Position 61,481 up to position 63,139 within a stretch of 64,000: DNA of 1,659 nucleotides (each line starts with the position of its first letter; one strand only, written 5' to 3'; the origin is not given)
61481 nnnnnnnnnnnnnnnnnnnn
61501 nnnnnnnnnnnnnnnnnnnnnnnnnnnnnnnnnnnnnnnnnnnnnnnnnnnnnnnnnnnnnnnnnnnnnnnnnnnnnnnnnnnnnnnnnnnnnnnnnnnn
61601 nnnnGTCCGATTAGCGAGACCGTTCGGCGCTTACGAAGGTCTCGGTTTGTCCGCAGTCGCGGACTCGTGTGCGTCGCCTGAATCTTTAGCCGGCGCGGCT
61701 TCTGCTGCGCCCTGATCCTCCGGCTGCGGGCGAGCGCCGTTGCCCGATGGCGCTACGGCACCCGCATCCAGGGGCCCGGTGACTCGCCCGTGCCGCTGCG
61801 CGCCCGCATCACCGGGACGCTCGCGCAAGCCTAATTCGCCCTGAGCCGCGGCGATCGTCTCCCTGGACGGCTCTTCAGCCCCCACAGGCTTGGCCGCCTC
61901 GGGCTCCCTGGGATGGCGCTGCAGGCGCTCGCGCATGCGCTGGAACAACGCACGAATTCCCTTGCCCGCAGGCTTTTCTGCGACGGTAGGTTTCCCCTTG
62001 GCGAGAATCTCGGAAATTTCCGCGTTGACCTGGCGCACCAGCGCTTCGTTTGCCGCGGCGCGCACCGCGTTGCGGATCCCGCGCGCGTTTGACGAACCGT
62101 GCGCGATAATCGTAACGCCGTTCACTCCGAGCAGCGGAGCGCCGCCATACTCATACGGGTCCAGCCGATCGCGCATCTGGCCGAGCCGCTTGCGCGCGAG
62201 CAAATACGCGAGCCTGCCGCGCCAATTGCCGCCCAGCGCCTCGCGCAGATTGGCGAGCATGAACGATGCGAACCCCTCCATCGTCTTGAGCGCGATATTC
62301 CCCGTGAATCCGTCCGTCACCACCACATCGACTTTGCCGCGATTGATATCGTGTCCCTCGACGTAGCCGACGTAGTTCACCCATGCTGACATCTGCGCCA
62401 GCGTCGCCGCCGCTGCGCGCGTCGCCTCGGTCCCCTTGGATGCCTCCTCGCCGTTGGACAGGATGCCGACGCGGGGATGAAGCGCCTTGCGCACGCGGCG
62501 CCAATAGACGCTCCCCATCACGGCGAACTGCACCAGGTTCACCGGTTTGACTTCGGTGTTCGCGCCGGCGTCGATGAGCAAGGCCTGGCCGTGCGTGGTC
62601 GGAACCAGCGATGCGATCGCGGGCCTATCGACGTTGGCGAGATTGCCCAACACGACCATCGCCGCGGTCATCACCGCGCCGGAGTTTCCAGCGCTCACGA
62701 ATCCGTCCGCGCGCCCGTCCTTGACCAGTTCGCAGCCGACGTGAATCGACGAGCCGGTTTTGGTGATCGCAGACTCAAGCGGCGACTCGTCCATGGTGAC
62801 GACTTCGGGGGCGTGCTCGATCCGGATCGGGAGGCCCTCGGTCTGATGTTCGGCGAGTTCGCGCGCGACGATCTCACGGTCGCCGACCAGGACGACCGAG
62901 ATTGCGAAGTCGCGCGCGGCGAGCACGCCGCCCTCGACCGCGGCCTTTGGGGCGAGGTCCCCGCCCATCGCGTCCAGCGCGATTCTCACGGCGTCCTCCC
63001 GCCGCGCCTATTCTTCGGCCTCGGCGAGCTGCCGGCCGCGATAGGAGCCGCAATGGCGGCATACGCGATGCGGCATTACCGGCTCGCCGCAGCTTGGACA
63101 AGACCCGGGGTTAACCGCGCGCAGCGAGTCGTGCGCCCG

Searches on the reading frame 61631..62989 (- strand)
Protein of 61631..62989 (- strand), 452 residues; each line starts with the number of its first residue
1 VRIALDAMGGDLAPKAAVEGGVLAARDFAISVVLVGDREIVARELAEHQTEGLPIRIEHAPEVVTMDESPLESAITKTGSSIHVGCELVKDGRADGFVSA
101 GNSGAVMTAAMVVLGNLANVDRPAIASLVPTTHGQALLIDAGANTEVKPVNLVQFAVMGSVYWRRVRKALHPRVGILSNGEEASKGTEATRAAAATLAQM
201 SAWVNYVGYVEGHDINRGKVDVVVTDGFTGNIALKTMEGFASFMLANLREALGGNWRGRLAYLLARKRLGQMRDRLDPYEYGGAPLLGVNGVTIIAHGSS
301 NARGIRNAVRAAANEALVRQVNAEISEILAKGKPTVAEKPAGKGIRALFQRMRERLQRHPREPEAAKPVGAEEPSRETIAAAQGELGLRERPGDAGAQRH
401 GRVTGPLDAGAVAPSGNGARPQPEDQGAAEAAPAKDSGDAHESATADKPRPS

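Call 77: search_protein_families(library=pfam, proteins=[window:61631-62989:-], max_evalue=0.00001)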
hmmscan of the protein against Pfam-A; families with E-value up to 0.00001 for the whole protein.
window:61631-62989:- (452 aa): 1 family
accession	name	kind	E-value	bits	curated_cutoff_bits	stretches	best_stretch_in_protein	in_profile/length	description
PF02504.20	FA_synthesis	-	3e-100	335.9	29.1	1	1-321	1-321/324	Fatty acid synthesis protein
